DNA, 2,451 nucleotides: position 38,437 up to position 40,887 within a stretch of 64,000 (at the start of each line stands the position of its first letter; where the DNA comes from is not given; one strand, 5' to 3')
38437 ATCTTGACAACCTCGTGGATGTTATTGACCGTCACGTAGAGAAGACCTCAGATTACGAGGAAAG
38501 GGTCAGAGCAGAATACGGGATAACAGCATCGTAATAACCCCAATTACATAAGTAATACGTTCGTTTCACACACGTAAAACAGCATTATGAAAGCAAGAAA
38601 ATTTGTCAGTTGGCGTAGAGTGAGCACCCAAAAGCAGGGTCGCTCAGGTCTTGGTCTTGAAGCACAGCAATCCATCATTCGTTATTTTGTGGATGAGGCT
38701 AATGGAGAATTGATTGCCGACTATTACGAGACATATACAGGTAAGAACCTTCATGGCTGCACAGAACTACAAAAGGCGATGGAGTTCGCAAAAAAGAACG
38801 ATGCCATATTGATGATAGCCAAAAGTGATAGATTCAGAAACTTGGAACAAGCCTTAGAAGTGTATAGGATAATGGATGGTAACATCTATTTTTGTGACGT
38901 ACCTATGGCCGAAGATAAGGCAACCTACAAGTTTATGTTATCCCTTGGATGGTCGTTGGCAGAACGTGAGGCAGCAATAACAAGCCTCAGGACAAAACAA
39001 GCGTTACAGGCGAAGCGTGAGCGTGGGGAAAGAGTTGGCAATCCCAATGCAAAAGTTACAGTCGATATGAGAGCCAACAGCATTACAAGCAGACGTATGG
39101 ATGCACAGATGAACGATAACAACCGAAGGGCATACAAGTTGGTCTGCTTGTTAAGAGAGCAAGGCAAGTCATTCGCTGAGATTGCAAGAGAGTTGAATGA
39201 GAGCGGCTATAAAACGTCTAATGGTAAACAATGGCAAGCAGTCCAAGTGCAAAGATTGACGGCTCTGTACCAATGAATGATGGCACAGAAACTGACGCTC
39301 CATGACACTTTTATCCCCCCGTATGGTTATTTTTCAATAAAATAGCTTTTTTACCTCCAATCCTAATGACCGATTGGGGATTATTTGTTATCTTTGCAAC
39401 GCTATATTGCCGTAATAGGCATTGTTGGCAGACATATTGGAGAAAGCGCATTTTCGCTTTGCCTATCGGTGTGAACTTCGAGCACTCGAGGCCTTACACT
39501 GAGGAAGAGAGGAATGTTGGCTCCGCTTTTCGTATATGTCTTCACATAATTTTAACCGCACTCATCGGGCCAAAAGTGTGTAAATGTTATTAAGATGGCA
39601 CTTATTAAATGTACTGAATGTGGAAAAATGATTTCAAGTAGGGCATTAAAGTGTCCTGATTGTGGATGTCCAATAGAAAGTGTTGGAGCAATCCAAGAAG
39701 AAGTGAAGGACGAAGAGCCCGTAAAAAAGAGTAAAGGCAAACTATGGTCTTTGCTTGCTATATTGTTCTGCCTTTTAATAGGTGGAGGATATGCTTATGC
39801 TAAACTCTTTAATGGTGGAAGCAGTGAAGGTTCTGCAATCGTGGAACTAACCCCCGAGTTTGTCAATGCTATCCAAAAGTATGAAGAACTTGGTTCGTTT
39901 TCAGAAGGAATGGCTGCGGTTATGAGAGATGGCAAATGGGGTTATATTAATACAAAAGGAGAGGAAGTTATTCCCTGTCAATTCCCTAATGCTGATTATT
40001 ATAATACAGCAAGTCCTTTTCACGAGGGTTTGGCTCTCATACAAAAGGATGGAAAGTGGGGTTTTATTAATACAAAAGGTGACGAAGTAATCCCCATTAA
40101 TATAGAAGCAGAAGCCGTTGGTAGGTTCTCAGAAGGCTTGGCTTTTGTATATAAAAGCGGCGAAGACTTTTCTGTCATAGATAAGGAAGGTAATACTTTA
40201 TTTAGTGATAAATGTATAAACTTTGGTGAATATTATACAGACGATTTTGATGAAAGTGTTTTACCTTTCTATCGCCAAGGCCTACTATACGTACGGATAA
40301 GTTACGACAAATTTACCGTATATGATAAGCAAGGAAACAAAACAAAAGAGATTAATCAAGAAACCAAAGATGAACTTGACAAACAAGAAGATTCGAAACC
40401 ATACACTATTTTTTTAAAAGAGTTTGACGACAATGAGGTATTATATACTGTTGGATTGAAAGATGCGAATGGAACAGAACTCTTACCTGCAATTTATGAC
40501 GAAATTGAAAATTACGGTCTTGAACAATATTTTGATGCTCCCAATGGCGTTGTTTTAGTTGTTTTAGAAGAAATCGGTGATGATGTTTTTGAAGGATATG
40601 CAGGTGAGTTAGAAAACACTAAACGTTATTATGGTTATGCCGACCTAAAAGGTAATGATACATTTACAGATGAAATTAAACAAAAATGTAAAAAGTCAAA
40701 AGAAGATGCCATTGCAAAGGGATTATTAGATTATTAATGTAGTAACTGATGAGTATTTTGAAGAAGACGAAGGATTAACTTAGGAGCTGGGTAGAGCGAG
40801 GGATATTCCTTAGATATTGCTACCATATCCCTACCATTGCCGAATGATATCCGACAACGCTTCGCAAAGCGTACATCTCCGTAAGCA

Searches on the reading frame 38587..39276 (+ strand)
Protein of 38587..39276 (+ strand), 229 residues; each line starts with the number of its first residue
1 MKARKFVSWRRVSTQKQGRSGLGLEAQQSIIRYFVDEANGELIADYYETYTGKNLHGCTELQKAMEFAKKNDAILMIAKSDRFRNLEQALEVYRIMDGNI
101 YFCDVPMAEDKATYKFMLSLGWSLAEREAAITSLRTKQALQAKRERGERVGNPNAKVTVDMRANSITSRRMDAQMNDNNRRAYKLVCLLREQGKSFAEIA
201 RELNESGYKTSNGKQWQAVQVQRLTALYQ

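Call 6: search_protein_families(library=pfam, proteins=[window:38587-39276:+], max_evalue=0.01)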
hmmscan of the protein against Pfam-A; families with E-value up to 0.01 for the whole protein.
window:38587-39276:+ (229 aa): 3 families
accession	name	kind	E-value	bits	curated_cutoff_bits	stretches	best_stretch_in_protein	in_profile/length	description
PF00239.26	Resolvase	-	2.9e-12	47.3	23.3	1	10-148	5-144/145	Resolvase, N terminal domain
PF07508.19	Recombinase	-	1.7e-06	28.7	21.1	1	184-224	8-48/102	Recombinase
PF13936.12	HTH_38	-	0.0085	16.3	27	0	189-204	16-31/44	Helix-turn-helix domain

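Call 8: find_homologous_proteins(query=window:38587-39273:+)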
Query window:38587-39273:+ (229 aa): 3062 proteins with E <= 0.001 among 3330 candidates; the best 120 are listed.
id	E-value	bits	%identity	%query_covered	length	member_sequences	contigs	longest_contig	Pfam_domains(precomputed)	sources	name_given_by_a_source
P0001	2.1e-142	490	97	100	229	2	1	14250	PF07508.20,PF00239.27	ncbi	-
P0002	1.9e-138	477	95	100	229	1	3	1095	PF07508.20,PF00239.27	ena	-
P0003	5.2e-136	469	93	100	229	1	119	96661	PF07508.20,PF00239.27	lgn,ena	-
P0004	1.4e-135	468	93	100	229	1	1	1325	PF07508.20,PF00239.27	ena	-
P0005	3.0e-135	467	93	100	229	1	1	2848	PF07508.20,PF00239.27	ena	-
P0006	2.1e-132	457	90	100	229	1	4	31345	PF07508.20,PF00239.27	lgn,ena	-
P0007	4.2e-132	456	91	100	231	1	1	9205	PF07508.20,PF00239.27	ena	-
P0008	1.3e-131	455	90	100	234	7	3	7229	PF07508.20,PF00239.27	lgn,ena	-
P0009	1.4e-131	455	90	100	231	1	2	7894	PF07508.20,PF00239.27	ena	-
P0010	2.2e-131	454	90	100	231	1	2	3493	PF07508.20,PF00239.27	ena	-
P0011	9.9e-131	452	90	100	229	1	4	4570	PF07508.20,PF00239.27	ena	-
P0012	1.5e-130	451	89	100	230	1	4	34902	PF07508.20,PF00239.27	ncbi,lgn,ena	-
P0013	3.6e-130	450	89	100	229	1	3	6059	PF07508.20,PF00239.27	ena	-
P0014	7.7e-130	449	90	100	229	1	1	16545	PF07508.20,PF00239.27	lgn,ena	-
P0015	9.0e-130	449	88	100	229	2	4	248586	PF07508.20,PF00239.27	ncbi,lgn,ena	-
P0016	9.9e-130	448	88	100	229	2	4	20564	PF07508.20,PF00239.27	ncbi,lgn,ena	-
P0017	1.7e-129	448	88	100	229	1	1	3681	PF07508.20,PF00239.27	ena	-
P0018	3.3e-129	447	88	100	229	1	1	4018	PF07508.20,PF00239.27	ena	-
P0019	9.1e-129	445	88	100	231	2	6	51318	PF07508.20,PF00239.27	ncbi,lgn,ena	-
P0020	1.3e-128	445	89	100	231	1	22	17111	PF07508.20,PF00239.27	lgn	-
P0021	1.5e-128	445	89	100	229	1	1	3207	PF07508.20,PF00239.27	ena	-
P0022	1.8e-128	444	88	100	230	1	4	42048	PF07508.20,PF00239.27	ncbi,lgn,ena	-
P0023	5.8e-128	443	87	100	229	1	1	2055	PF07508.20,PF00239.27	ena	-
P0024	6.6e-128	443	88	100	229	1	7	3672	PF07508.20,PF00239.27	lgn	-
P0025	1.0e-127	442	88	100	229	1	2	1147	PF07508.20,PF00239.27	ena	-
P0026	2.2e-127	441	86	100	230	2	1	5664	PF07508.20,PF00239.27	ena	-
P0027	6.3e-127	439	86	100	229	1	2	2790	PF00239.27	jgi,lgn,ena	-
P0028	2.0e-126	438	87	100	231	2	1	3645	PF07508.20,PF00239.27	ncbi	-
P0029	4.1e-126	437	86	100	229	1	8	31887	PF00239.27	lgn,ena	-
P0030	6.5e-126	436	86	100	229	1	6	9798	PF07508.20,PF00239.27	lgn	-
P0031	7.0e-126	436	86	100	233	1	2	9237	PF00239.27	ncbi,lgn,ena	-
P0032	9.0e-126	436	86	100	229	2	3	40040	PF00239.27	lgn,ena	-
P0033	9.4e-126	435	86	100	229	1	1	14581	PF07508.20,PF00239.27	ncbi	-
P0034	2.4e-125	434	86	100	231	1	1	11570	PF00239.27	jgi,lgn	jgi:DNA invertase Pin-like site-specific DNA recombinase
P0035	7.0e-125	433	86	100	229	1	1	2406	PF07508.20,PF00239.27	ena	-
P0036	4.0e-124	430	85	100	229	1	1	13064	PF07508.20,PF00239.27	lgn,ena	-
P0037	4.5e-124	430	85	100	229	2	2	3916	PF07508.20,PF00239.27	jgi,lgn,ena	jgi:DNA invertase Pin-like site-specific DNA recombinase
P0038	7.5e-124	429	84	100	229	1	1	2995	PF07508.20,PF00239.27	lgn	-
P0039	1.2e-123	429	85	100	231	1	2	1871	PF00239.27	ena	-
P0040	1.3e-123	428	86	100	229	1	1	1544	PF07508.20,PF00239.27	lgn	-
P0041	2.0e-123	428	85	100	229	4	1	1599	PF07508.20,PF00239.27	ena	-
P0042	2.1e-123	428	84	100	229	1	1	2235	PF07508.20,PF00239.27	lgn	-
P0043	3.1e-123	427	84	100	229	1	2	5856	PF00239.27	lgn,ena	-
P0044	4.7e-123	427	85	100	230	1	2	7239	PF07508.20,PF00239.27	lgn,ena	-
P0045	5.0e-123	427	84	100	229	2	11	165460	PF00239.27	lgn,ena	-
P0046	6.1e-123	426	84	100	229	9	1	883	PF00239.27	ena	-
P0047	6.1e-123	426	85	100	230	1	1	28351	PF07508.20,PF00239.27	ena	-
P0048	6.2e-123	426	84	100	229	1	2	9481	PF07508.20,PF00239.27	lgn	-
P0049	8.2e-123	426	84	100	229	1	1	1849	PF00239.27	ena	-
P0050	1.6e-122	425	83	100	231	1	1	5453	PF07508.20,PF00239.27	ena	-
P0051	2.2e-122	424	84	100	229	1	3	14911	PF07508.20,PF00239.27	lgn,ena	-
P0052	3.8e-122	424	84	100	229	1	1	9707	PF07508.20,PF00239.27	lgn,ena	-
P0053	4.3e-122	424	83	100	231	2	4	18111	PF07508.20,PF00239.27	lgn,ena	-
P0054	6.2e-122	423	84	100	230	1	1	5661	PF07508.20,PF00239.27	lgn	-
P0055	7.6e-122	423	83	100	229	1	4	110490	PF07508.20,PF00239.27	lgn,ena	-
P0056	8.0e-122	423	83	100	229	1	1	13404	PF07508.20,PF00239.27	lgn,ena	-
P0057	1.3e-121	422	83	100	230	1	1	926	PF00239.27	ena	-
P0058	1.3e-121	422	83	100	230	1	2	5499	PF07508.20,PF00239.27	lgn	-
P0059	2.0e-121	421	83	100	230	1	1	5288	PF07508.20,PF00239.27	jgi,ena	-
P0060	2.8e-121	421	83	100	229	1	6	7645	PF00239.27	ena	-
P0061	3.0e-121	421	84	100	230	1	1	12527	PF07508.20,PF00239.27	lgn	-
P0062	3.3e-121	421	83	100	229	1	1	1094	PF07508.20,PF00239.27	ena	-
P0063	4.1e-121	420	84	100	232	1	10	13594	PF07508.20,PF00239.27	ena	-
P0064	4.3e-121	420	83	100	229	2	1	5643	PF00239.27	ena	-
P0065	5.7e-121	420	82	100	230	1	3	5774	PF00239.27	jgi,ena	jgi:DNA invertase Pin-like site-specific DNA recombinase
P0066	5.9e-121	420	82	100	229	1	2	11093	PF00239.27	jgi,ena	-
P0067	5.9e-121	420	82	100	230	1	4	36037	PF00239.27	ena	-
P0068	7.8e-121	419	83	100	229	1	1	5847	PF07508.20,PF00239.27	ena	-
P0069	1.0e-120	419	82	100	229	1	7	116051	PF07508.20,PF00239.27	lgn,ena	-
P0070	1.1e-120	419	83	100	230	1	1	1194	PF00239.27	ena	-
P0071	1.3e-120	419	83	100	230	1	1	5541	PF07508.20,PF00239.27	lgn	-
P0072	1.3e-120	419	83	100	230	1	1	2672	PF07508.20,PF00239.27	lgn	-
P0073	1.4e-120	419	82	100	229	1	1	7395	PF00239.27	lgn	-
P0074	1.9e-120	418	82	100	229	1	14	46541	PF00239.27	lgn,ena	-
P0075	2.2e-120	418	83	100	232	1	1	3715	PF07508.20,PF00239.27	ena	-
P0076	3.1e-120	417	82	100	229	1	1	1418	PF00239.27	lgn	-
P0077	4.0e-120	417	82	100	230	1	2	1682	PF00239.27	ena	-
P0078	7.5e-120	416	83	100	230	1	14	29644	PF00239.27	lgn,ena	-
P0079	9.5e-120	416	82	100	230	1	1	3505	PF07508.20,PF00239.27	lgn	-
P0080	1.3e-119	415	81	100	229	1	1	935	PF00239.27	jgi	jgi:DNA invertase Pin-like site-specific DNA recombinase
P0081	1.3e-119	415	82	100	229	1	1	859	PF00239.27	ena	-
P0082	1.4e-119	415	82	100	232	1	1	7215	PF00239.27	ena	-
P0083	1.5e-119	415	82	100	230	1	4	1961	PF07508.20,PF00239.27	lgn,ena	-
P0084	1.5e-119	415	81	100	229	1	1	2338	PF00239.27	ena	-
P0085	1.5e-119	415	81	100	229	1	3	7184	PF00239.27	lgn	-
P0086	1.6e-119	415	82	100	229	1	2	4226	PF00239.27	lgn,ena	-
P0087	1.7e-119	415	82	100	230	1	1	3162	PF00239.27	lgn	-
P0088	2.0e-119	415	82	100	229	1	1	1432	PF07508.20,PF00239.27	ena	-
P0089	2.2e-119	415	82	100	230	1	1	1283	PF07508.20,PF00239.27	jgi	jgi:DNA invertase Pin-like site-specific DNA recombinase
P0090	2.4e-119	415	82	100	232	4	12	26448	PF00239.27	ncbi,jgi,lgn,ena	jgi:DNA invertase Pin-like site-specific DNA recombinase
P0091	2.9e-119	414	83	100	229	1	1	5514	PF00239.27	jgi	jgi:DNA invertase Pin-like site-specific DNA recombinase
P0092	2.9e-119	414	82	100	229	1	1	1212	PF07508.20,PF00239.27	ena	-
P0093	4.1e-119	414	83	100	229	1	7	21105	PF07508.20,PF00239.27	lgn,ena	-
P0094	4.3e-119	414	83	100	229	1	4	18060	PF00239.27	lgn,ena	-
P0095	4.5e-119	414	81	100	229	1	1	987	PF00239.27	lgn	-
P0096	5.0e-119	414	82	100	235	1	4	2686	PF00239.27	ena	-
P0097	5.7e-119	413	81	100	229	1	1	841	PF07508.20,PF00239.27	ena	-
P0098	6.7e-119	413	81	100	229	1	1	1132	PF00239.27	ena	-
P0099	6.7e-119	413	81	100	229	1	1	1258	PF00239.27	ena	-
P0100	7.1e-119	413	83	100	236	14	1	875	PF07508.20,PF00239.27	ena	-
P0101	7.7e-119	413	82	100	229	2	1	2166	PF07508.20,PF00239.27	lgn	-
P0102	9.4e-119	413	82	100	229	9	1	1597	PF07508.20,PF00239.27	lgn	-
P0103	1.1e-118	412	81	100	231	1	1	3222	PF00239.27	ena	-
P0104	1.1e-118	412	81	100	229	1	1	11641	PF00239.27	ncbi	-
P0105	1.1e-118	412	81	100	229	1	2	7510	PF00239.27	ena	-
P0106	1.2e-118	412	81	100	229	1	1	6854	PF07508.20,PF00239.27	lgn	-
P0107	1.3e-118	412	82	100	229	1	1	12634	PF07508.20,PF00239.27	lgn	-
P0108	1.7e-118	412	81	100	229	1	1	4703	PF00239.27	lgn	-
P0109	2.4e-118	411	80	100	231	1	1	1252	PF07508.20,PF00239.27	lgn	-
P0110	2.6e-118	411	82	100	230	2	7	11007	PF07508.20,PF00239.27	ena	-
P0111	2.9e-118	411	81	100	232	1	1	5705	PF00239.27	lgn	-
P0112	3.2e-118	411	81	100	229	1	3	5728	PF00239.27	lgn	-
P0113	3.4e-118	411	80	100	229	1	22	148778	PF00239.27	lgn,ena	-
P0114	3.4e-118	411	79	100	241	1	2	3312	PF00239.27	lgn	-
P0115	3.5e-118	411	81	100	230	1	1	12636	PF07508.20,PF00239.27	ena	-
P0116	4.9e-118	410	80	100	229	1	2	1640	PF07508.20,PF00239.27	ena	-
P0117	5.7e-118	410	80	100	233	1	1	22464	PF07508.20,PF00239.27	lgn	-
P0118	7.9e-118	410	82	100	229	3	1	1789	PF07508.20,PF00239.27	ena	-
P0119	1.2e-117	409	81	100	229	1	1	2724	PF00239.27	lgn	-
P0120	1.6e-117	409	80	100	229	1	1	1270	PF00239.27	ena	-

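Call 10: find_related_loci(query=A1, collection=genome_contigs, flank=3000)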
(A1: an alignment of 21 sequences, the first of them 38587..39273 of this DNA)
Query A1 (229 aa) in genome_contigs; peptide patterns used: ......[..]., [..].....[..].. (x = any residue, [..] = any of these).
33 stretches matched a pattern; 4 encode a relative of the query (tblastn E <= 1e-3); 4 distinct loci.
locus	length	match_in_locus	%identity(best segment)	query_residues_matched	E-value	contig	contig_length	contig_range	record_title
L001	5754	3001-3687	88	1-229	2e-141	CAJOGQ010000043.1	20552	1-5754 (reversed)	uncultured Bacteroidaceae bacterium isolate Sheep_2_mag_43 genome assembly, contig: scaffold_2363, whole genome shotgun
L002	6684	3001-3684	79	1-228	9e-125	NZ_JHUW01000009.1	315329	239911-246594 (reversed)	Prevotella sp. MA2016 T360DRAFT_scaffold00005.5_C, whole genome shotgun sequence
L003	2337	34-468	62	5-152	3e-54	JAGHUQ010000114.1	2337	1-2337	MAG: Candidatus Cryptobacteroides caccocaballi isolate E4_MB2_58 c_000000317530, whole genome shotgun sequence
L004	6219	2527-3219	43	4-228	5e-52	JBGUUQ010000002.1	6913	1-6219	MAG: Muribaculaceae bacterium isolate fecal_MAG_480 fecal_MAG_480_contig_0002, whole genome shotgun sequence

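Call 12: find_encoding_contigs(protein=P0003, flank=4000, max_places=10)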
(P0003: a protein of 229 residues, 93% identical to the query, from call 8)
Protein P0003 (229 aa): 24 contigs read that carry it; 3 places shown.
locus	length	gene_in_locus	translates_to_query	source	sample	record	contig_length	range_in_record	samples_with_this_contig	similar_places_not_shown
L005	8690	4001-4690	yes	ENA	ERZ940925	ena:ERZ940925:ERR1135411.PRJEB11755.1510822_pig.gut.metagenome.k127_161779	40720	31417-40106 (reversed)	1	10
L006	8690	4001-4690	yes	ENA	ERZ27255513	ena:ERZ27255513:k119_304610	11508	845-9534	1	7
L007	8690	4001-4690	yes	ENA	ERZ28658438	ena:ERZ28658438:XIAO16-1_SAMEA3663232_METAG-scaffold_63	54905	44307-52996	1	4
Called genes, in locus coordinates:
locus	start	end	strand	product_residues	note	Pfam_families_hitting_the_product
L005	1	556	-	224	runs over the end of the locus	-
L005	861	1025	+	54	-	-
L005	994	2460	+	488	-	-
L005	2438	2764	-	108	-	-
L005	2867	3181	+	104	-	-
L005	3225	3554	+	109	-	PF10902:WYL_2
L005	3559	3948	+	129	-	-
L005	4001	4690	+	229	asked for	PF00239:Resolvase, PF07508:Recombinase (weak)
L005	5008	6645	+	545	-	PF12773:DZR (weak), PF14903:WG_beta_rep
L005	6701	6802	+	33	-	-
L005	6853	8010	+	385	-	-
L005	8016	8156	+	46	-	-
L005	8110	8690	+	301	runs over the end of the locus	PF01155:HypA (faint), PF12773:DZR (weak), PF13248:Zn_ribbon_3 (faint), PF17032:Zn_ribbon_15 (faint), PF13240:Zn_Ribbon_1 (weak)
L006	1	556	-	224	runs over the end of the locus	-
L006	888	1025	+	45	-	-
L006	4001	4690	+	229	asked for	PF00239:Resolvase, PF07508:Recombinase (weak)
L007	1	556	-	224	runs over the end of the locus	-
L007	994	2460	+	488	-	-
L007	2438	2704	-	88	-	-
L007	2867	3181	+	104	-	-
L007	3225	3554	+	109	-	PF10902:WYL_2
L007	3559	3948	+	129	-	-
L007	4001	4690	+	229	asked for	PF00239:Resolvase, PF07508:Recombinase (weak)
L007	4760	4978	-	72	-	-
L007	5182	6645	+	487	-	PF14903:WG_beta_rep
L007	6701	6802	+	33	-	-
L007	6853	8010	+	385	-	-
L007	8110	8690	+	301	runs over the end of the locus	PF01155:HypA (faint), PF12773:DZR (weak), PF13248:Zn_ribbon_3 (faint), PF17032:Zn_ribbon_15 (faint), PF13240:Zn_Ribbon_1 (weak)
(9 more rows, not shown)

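Call 13: find_encoding_contigs(protein=P0001, flank=4000, max_places=4)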
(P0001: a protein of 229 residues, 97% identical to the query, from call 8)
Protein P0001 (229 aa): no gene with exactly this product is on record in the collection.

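Call 68: search_protein_families(library=phrogs, proteins=[L005:994-2460:+, L005:2867-3181:+, L005:3225-3554:+, L005:3619-3948:+, window:38587-39276:+], max_evalue=0.001)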
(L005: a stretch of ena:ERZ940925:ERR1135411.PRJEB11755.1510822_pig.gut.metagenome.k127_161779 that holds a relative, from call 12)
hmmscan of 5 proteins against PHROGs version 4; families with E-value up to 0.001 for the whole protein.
L005:994-2460:+ (488 aa): 1 family
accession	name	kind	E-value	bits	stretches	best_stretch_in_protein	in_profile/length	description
phrog_9438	-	transcription regulation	0.0002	22.2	1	413-463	19-69/121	anti-repressor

L005:2867-3181:+ (104 aa): 0 families

L005:3225-3554:+ (109 aa): 1 family
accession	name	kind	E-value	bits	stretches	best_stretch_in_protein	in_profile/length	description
phrog_1086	-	unknown function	6.8e-16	59.1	1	27-108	26-113/137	-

L005:3619-3948:+ (109 aa): 0 families

window:38587-39276:+ (229 aa): 2 families
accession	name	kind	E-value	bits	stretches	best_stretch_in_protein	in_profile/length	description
phrog_125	-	DNA, RNA and nucleotide metabolism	2.7e-19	70.7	1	3-215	19-190/254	DNA invertase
phrog_95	-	integration and excision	1.2e-18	68.1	1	10-223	94-306/651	integrase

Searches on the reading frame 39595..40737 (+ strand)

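Call 6: search_protein_families(library=pfam, proteins=[window:39595-40737:+], max_evalue=0.01)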
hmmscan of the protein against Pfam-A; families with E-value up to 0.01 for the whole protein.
window:39595-40737:+ (380 aa): 3 families
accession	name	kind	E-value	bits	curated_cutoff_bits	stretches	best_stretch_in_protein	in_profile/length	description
PF14903.11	WG_beta_rep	-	5.7e-30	103.5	25.6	3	115-155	1-35/35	WG containing repeat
PF13248.11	Zn_ribbon_3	-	0.00078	19.3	27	1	4-24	3-23/26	zinc-ribbon domain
PF13240.11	Zn_Ribbon_1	-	0.0041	17.3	25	1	5-26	1-22/23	zinc-ribbon domain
